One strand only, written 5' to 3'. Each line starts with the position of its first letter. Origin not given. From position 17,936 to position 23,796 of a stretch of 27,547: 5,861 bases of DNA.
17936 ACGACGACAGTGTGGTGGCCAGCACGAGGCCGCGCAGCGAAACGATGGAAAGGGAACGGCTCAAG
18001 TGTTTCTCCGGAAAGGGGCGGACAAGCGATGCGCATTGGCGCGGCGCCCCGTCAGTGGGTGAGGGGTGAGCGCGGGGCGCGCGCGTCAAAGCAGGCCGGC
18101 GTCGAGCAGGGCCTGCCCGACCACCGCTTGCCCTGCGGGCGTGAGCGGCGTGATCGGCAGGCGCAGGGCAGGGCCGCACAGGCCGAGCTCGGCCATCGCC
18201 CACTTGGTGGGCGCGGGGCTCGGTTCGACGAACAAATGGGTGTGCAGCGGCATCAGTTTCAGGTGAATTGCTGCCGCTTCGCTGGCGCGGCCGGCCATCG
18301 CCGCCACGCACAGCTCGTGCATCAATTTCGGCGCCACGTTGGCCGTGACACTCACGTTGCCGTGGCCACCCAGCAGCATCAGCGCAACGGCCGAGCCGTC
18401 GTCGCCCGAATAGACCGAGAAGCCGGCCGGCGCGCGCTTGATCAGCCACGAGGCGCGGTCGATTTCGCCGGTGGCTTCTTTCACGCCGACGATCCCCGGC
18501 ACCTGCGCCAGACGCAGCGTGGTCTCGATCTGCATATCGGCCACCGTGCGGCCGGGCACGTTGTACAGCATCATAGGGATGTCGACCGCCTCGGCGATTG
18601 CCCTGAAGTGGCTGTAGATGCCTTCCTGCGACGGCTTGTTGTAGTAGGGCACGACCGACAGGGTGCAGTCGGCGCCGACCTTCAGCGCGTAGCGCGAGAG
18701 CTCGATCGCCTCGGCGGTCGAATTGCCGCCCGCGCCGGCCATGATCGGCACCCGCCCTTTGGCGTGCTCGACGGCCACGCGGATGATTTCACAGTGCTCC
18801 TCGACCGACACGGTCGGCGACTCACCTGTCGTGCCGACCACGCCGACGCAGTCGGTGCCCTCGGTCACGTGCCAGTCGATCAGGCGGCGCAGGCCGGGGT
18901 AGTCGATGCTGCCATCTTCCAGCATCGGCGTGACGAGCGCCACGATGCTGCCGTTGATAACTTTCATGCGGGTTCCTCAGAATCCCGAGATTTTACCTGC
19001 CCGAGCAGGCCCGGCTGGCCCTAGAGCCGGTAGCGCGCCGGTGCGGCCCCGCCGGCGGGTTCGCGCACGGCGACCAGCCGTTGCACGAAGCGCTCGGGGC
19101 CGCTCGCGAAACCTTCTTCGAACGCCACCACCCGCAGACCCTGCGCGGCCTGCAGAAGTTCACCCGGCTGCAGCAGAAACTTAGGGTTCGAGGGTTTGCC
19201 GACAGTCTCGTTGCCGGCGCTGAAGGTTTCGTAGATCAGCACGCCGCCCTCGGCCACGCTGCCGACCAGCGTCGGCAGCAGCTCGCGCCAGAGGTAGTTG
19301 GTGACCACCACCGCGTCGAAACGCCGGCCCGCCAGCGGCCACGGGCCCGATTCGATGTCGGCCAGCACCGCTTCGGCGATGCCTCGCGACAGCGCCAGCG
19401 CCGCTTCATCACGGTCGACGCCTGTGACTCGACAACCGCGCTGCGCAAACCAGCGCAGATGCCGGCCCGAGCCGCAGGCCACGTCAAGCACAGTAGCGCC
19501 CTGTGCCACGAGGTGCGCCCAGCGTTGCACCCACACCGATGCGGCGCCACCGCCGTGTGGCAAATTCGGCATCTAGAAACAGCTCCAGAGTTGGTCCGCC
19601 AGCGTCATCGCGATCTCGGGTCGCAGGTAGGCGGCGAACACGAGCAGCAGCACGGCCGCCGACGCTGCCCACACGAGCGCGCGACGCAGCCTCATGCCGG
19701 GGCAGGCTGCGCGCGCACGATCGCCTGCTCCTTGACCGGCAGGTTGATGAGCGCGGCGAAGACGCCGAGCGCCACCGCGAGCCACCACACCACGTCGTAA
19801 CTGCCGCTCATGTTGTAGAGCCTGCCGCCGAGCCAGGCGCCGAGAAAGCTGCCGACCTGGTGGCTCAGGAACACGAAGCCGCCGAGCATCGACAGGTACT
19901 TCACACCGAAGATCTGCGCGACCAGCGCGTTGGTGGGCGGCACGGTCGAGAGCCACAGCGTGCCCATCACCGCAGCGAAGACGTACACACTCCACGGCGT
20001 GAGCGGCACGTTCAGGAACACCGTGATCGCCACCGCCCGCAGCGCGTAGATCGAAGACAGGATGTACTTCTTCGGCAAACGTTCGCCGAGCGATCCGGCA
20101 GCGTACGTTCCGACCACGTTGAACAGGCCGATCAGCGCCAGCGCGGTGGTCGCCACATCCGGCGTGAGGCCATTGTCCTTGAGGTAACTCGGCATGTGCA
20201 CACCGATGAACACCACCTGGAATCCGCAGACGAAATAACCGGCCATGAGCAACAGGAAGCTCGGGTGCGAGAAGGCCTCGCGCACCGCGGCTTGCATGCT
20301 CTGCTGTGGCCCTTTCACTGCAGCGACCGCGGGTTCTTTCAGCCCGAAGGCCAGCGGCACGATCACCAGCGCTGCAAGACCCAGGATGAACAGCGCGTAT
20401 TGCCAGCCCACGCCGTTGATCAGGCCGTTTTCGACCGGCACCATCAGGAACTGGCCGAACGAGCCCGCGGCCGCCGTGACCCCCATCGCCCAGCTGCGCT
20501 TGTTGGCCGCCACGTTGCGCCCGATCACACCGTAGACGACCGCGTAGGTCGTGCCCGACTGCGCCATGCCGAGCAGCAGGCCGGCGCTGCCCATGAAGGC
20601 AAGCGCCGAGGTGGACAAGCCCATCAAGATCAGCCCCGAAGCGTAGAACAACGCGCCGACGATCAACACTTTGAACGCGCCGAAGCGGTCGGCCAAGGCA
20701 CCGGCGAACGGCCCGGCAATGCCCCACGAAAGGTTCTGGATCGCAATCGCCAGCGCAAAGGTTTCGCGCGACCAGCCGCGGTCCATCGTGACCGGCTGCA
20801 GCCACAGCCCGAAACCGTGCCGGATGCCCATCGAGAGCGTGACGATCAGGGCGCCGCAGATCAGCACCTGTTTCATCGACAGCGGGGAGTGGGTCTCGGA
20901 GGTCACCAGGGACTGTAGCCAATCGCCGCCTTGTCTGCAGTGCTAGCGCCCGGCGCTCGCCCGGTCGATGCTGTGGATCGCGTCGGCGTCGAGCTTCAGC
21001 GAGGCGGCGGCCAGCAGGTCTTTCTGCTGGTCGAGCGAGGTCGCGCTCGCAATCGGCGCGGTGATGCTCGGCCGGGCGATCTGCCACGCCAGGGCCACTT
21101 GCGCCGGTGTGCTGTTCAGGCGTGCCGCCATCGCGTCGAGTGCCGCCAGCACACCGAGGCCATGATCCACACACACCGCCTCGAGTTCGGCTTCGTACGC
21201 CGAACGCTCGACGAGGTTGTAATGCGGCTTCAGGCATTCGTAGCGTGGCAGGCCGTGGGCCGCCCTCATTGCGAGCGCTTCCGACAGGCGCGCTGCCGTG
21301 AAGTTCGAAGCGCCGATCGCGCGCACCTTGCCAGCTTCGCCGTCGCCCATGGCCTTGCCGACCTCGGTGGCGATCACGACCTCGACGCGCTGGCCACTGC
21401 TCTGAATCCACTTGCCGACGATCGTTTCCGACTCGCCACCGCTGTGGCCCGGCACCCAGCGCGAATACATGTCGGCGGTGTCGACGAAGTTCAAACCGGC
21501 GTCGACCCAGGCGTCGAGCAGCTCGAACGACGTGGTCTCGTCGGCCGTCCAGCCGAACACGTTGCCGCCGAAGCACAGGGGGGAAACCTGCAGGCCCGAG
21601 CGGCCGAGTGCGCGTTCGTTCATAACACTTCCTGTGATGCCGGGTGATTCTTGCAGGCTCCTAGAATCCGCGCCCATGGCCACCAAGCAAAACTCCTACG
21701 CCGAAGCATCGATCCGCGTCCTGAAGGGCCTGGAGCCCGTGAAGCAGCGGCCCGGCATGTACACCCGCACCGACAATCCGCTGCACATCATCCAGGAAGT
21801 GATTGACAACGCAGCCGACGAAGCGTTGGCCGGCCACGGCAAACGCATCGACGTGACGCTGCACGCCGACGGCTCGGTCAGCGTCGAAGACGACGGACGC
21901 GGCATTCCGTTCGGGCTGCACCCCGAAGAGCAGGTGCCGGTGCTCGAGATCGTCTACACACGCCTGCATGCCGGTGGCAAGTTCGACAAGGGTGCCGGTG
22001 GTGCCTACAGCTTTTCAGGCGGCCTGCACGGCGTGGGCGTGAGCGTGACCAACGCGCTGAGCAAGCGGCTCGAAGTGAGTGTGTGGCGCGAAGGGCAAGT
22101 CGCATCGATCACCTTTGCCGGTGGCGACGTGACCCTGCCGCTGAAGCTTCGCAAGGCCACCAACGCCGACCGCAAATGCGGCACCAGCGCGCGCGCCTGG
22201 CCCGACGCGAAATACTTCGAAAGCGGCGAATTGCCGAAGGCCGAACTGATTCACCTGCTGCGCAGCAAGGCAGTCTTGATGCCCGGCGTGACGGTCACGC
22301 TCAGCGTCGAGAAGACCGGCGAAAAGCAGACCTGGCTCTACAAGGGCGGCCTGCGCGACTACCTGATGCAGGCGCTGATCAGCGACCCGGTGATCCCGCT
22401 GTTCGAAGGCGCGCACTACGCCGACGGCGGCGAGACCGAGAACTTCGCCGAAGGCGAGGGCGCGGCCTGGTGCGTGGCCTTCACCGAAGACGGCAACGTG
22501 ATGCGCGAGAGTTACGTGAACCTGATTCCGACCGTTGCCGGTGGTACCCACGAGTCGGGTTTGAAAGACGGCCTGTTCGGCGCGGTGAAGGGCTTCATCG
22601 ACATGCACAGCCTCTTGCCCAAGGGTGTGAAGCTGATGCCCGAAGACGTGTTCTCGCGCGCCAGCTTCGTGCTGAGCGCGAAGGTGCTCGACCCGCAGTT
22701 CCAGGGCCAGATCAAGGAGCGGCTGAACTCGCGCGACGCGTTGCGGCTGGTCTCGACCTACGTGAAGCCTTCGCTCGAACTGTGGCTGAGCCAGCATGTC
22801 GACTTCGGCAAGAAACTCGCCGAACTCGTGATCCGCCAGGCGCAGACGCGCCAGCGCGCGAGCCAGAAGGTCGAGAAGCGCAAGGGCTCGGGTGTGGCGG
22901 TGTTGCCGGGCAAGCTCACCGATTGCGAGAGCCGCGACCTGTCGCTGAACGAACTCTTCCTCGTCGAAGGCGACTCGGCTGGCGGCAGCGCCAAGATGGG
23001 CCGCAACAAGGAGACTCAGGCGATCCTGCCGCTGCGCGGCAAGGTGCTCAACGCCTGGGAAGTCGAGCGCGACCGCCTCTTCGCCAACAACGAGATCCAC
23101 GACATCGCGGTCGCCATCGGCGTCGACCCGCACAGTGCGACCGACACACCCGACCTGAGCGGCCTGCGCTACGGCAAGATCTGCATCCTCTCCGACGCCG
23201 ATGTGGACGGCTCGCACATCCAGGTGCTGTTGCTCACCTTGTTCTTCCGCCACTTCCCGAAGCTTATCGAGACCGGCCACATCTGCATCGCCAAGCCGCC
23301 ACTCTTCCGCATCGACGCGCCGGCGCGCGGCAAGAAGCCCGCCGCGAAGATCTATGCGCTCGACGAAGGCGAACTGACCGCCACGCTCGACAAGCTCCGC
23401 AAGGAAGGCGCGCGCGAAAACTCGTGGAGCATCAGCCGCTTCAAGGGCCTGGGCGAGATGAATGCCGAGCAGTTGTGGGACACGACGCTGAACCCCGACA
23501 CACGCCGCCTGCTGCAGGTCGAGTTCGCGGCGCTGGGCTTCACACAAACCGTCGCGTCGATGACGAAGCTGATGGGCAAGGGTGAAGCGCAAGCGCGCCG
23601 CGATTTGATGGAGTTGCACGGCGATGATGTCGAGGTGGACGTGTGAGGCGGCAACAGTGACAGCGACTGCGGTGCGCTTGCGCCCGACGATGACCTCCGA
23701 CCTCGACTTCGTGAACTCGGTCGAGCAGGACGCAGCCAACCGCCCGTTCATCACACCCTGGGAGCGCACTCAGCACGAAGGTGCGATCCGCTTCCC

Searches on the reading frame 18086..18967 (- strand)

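Call 12: search_protein_families(library=ncbifam, proteins=[window:18086-18967:-], max_evalue=0.00001)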
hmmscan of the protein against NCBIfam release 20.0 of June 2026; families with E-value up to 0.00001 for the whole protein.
window:18086-18967:- (293 aa): 7 families
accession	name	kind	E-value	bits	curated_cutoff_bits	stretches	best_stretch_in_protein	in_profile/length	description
TIGR00674.1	dapA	equivalog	8.2e-102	339.9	206.15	1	6-287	1-283/286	4-hydroxy-tetrahydrodipicolinate synthase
TIGR02313.1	HpaI-NOT-DapA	exception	1.2e-69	234.3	396.7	1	5-287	2-286/294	2,4-dihydroxyhept-2-ene-1,7-dioic acid aldolase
NF003164.0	PRK04147.1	equivalog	3.3e-39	134.9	281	1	4-248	4-248/294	N-acetylneuraminate lyase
TIGR00683.1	nanA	equivalog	4.2e-38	131.3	382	1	5-235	2-232/293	N-acetylneuraminate lyase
NF002958.0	PRK03620.1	subfamily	1.4e-34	119.3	278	1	9-216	16-222/307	5-dehydro-4-deoxyglucarate dehydratase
TIGR03249.1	KdgD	equivalog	1.3e-30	106.5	373.95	1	8-175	13-177/299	5-dehydro-4-deoxyglucarate dehydratase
NF040954.1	Arch_KDGaldase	equivalog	3e-27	95.7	390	1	8-237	4-227/288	bifunctional 2-dehydro-3-deoxy-phosphogluconate/2-dehydro-3-deoxy-6-phosphogalactonate aldolase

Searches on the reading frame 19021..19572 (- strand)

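Call 12: search_protein_families(library=ncbifam, proteins=[window:19021-19572:-], max_evalue=0.00001)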
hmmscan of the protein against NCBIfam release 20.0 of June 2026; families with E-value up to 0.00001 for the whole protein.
window:19021-19572:- (183 aa): 5 families
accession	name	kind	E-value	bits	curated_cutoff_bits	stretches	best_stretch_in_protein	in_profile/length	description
NF045667.1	MTase_DVU1556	equivalog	3.5e-09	36.4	155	1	22-89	20-89/213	DVU_1556 family methyltransferase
NF041820.1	daptide_MTase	equivalog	8.9e-08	31.9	175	1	26-67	38-79/243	daptide-type RiPP biosynthesis methyltransferase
NF043040.1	corrin_prot_MT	hypoth_equivalog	2.1e-07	30.6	180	1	16-65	32-82/216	corrinoid protein-associated methyltransferase CpaM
NF008992.0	PRK12335.1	equivalog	6.6e-07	28.8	303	1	21-153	120-261/289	SAM-dependent methyltransferase TehB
TIGR02081.1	metW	equivalog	2.5e-06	27.2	189.5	1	19-93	8-84/194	methionine biosynthesis protein MetW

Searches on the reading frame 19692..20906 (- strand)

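Call 12: search_protein_families(library=ncbifam, proteins=[window:19692-20906:-], max_evalue=0.00001)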
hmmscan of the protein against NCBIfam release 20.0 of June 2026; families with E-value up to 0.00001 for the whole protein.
window:19692-20906:- (404 aa): 13 families
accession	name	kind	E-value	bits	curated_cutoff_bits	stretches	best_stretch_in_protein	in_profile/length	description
NF049980.1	SfMCT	equivalog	3.9e-39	134.4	320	1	15-380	4-378/378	L-lactate MFS transporter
TIGR00890.1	2A0111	subfamily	1.2e-19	70.5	374.85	1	14-372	4-363/377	oxalate/formate antiport family MFS transporter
TIGR04259.1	oxa_formateAnti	equivalog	2.7e-19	69.3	335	1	15-389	5-389/405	oxalate/formate MFS antiporter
NF038246.1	bile_salt_MFS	equivalog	1.9e-16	60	400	1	34-382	27-394/408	conjugated bile salt MFS transporter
TIGR00893.1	2A0114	subfamily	1.4e-10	40.6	395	1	46-389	27-396/399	D-galactonate transporter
NF033135.1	cmx_cmrA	equivalog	2.7e-08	33.3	400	1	120-387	108-372/374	Cmx/CmrA family chloramphenicol efflux MFS transporter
NF008650.1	PRK11646.1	equivalog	5.1e-08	32.3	469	0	39-107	37-105/400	multidrug efflux MFS transporter MdtH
NF008586.0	PRK11551.1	equivalog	8.4e-08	31.6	410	0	134-313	134-317/406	3-(3-hydroxy-phenyl)propionate transporter MhpT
NF033733.1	MFS_ArsK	equivalog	8.5e-08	31.4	400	1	31-315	22-309/388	arsenite efflux MFS transporter ArsK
TIGR00895.1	2A0115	subfamily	9.7e-07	28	418.55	0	202-363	237-397/398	aromatic acid/H+ symport family MFS transporter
TIGR00880.1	2_A_01_02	superfamily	3.1e-06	27.4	131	1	55-182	5-130/141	multidrug resistance protein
TIGR00892.1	2A0113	subfamily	3.5e-06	26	586.1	0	24-386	30-415/455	monocarboxylate transporter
TIGR00900.1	2A0121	subfamily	6.6e-06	25.7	319.6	1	217-387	1-174/364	H+ Antiporter protein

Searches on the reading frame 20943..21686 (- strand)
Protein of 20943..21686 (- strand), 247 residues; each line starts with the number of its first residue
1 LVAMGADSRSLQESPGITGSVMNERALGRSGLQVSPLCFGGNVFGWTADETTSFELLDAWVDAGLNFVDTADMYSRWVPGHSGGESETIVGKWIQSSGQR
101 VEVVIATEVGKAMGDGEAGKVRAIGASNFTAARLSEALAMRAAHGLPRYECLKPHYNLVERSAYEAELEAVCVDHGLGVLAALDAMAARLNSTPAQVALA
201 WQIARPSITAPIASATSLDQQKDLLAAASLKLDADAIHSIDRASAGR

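Call 12: search_protein_families(library=ncbifam, proteins=[window:20943-21686:-], max_evalue=0.00001)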
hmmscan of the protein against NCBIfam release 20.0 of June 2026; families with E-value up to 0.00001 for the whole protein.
window:20943-21686:- (247 aa): 5 families
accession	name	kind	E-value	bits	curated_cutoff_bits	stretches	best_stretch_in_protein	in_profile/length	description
NF007912.0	PRK10625.1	equivalog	1.6e-23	83.7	415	1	27-110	6-89/346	NADP(H)-dependent aldo-keto reductase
NF007695.0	PRK10376.1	subfamily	5.1e-15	55.3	280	1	117-243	155-286/290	oxidoreductase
NF049922.1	MethglyxlRedYdjG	equivalog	8.6e-13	48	550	0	23-110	2-87/326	NADH-dependent methylglyoxal reductase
TIGR01293.1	Kv_beta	subfamily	2.5e-12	46.5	365.4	1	22-109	1-83/319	voltage-dependent potassium channel subunit beta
NF008377.0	PRK11172.1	equivalog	1.5e-07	30.9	327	1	111-241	113-248/267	2,5-didehydrogluconate reductase DkgB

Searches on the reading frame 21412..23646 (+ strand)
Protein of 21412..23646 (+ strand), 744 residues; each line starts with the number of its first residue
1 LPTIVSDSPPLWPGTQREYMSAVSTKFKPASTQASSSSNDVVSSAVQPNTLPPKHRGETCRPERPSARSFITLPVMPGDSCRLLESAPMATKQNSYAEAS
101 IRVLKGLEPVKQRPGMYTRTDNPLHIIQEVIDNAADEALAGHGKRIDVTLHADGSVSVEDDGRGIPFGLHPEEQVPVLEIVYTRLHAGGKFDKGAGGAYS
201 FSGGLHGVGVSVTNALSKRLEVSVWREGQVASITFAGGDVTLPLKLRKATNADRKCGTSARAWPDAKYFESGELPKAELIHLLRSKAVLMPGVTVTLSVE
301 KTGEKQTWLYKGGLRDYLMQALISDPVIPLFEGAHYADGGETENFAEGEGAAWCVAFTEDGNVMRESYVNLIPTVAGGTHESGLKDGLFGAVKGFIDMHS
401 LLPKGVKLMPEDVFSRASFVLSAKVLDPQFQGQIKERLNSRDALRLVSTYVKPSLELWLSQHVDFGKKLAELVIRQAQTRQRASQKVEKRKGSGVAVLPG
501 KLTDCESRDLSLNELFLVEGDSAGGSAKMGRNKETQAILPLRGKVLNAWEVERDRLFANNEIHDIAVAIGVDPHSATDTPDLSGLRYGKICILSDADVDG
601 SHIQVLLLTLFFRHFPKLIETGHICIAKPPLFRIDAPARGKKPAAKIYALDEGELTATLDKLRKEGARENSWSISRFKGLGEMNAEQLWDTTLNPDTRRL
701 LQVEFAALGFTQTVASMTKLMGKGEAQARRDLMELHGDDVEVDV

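Call 12: search_protein_families(library=ncbifam, proteins=[window:21412-23646:+], max_evalue=0.00001)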
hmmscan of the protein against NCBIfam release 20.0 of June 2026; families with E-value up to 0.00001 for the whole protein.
window:21412-23646:+ (744 aa): 5 families
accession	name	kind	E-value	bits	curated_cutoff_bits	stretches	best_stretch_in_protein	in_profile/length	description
TIGR01055.1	parE_Gneg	equivalog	2.2e-207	690.4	723.35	1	95-739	3-624/625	DNA topoisomerase IV subunit B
NF004189.0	PRK05644.1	subfamily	3.6e-172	574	740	1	90-741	4-637/641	DNA gyrase subunit B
NF011501.0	PRK14939.1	subfamily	9.1e-171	570.1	796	2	90-655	4-556/803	DNA gyrase subunit B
TIGR01059.1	gyrB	equivalog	6.4e-165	550.2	882.4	1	96-741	1-635/639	DNA topoisomerase (ATP-hydrolyzing) subunit B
TIGR01058.1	parE_Gpos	equivalog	1.2e-140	469.9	899.95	1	94-731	3-621/637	DNA topoisomerase IV subunit B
